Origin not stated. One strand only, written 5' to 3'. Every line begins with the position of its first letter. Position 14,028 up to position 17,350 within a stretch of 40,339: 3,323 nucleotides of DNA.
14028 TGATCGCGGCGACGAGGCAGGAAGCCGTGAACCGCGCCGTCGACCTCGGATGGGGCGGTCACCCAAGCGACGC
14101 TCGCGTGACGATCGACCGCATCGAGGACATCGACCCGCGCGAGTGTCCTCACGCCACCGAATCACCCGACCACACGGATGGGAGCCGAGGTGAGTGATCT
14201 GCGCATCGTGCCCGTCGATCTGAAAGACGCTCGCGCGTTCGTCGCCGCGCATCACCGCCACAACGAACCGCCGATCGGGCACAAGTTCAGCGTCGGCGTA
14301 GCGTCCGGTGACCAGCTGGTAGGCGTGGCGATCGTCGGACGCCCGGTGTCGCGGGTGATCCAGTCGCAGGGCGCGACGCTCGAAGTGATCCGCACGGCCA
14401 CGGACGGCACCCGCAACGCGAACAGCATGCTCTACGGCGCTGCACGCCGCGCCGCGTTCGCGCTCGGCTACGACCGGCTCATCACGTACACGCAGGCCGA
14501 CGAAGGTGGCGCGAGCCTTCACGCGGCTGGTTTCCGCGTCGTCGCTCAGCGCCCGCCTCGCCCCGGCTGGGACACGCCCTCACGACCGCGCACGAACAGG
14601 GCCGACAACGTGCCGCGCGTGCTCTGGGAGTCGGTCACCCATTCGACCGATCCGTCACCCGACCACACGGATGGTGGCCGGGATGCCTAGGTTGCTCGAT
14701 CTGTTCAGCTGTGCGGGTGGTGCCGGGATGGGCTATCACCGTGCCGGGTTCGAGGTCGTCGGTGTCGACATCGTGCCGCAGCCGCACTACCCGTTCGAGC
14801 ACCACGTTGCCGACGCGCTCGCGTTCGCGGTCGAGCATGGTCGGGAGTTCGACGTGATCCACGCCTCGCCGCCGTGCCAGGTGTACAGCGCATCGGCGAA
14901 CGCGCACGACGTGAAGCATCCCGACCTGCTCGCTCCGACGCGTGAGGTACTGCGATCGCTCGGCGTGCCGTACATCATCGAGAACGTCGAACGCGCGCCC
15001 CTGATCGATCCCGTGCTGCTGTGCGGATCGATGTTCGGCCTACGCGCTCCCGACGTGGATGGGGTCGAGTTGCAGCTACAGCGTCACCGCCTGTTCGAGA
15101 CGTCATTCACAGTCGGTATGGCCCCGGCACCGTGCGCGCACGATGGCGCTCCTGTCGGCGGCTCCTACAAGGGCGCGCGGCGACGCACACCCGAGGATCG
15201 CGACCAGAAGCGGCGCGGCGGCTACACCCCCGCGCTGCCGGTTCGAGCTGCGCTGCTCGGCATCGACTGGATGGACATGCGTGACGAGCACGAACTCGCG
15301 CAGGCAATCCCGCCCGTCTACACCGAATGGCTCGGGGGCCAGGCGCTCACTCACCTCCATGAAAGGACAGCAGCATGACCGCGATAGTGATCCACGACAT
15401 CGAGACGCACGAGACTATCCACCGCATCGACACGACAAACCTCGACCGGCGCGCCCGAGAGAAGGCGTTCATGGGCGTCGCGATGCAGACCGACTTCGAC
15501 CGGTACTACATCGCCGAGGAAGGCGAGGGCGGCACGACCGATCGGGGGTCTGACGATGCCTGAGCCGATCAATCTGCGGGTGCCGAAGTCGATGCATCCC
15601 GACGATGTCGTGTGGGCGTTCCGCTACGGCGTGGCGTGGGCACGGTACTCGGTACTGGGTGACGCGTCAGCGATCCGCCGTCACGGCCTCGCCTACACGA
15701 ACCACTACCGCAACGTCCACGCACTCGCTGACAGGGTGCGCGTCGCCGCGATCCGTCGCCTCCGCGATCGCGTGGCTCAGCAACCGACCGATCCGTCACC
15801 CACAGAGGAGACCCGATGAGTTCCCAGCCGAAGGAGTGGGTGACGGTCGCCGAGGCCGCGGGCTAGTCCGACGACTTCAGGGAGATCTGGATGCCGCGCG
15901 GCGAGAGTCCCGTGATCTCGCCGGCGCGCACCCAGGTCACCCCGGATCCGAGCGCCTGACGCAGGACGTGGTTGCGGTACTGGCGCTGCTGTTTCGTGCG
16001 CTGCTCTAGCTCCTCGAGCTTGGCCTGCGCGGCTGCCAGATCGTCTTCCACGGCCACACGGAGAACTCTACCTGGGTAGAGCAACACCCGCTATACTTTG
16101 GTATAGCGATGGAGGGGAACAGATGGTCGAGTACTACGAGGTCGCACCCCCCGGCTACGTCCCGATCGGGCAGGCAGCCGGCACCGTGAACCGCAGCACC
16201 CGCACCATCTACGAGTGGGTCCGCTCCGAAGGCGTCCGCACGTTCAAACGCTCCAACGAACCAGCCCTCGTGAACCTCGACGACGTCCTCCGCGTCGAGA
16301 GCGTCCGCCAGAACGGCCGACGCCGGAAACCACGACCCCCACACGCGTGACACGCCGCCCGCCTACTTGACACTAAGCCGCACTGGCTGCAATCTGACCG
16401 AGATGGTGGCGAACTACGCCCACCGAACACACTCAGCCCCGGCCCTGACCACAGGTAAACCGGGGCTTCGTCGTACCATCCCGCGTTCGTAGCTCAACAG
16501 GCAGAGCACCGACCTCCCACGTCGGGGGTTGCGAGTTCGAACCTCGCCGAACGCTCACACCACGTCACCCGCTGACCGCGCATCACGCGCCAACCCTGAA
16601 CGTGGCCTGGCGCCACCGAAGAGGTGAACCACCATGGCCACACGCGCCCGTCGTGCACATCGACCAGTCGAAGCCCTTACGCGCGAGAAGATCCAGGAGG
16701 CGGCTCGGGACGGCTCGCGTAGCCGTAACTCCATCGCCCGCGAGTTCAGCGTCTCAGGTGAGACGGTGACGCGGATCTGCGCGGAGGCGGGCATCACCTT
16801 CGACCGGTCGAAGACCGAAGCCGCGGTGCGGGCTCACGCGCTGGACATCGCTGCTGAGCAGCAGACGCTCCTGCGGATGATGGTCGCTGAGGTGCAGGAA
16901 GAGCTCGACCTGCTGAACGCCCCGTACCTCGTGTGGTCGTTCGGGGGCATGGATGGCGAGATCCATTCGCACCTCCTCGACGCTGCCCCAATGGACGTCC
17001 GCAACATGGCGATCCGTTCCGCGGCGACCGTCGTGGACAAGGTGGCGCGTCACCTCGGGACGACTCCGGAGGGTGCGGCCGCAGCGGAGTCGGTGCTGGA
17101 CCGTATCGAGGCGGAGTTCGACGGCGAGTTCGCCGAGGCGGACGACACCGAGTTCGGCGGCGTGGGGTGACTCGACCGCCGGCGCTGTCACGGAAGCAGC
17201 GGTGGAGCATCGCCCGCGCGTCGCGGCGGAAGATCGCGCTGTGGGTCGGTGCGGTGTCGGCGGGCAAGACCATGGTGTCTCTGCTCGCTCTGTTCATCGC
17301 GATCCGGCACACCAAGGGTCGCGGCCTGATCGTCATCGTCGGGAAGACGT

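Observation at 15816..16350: Reverse-oriented cassette with its own palindromic operator, inserted into a truncated HTH gene just upstream of the late operon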

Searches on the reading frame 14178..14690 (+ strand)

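Call 6: search_protein_families(library=pfam, proteins=[window:14178-14690:+], max_evalue=1)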
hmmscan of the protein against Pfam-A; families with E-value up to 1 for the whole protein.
window:14178-14690:+ (170 aa): 1 family
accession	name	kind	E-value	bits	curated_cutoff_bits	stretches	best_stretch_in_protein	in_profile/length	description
PF25680.1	Mom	-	0.0016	18.6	27.1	1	8-92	2-95/202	Mom protein family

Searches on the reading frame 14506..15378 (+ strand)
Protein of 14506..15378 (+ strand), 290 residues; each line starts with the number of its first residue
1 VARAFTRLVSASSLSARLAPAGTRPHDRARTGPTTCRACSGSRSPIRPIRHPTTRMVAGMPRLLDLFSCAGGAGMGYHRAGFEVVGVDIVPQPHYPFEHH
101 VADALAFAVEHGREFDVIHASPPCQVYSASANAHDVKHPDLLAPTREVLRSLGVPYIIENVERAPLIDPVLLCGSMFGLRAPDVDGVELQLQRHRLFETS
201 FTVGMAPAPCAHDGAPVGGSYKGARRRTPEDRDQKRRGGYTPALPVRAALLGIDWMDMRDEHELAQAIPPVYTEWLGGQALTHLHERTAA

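Call 6: search_protein_families(library=pfam, proteins=[window:14506-15378:+], max_evalue=1)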
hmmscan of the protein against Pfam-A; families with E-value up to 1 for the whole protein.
window:14506-15378:+ (290 aa): 1 family
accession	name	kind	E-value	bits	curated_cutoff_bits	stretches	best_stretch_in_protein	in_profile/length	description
PF00145.23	DNA_methylase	-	9.4e-05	22.4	22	1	62-153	2-102/324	C-5 cytosine-specific DNA methylase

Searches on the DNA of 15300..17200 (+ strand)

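Call 3: search_dna_similar(query=window:15300-17200:+, collection=phages, mode=near, max_rows=30)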
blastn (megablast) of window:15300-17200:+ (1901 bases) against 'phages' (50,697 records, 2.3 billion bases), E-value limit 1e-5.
No match.

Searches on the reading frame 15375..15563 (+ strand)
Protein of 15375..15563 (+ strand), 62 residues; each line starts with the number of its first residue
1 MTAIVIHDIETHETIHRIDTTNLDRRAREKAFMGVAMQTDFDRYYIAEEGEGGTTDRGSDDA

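Call 6: search_protein_families(library=pfam, proteins=[window:15375-15563:+], max_evalue=1)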
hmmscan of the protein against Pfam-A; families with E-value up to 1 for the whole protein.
window:15375-15563:+ (62 aa): 0 families

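Call 7: search_protein_families(library=phrogs, proteins=[window:15375-15563:+], max_evalue=1)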
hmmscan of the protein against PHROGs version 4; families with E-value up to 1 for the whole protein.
window:15375-15563:+ (62 aa): 1 family
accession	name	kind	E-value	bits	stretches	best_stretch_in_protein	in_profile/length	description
phrog_36967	-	unknown function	0.22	12.7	1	5-41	37-72/125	-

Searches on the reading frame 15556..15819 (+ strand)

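Call 6: search_protein_families(library=pfam, proteins=[window:15556-15819:+], max_evalue=1)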
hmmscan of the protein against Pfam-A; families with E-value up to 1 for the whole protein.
window:15556-15819:+ (87 aa): 0 families

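Call 7: search_protein_families(library=phrogs, proteins=[window:15556-15819:+], max_evalue=1)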
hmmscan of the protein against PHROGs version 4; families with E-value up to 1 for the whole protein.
window:15556-15819:+ (87 aa): 1 family
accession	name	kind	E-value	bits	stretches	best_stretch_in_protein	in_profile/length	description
phrog_7614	-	unknown function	0.24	12.2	0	54-75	44-64/120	-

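Call 38: search_protein_families(library=ncbifam, proteins=[window:15556-15819:+], max_evalue=1)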
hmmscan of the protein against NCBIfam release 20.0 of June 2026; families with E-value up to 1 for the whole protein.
window:15556-15819:+ (87 aa): 0 families
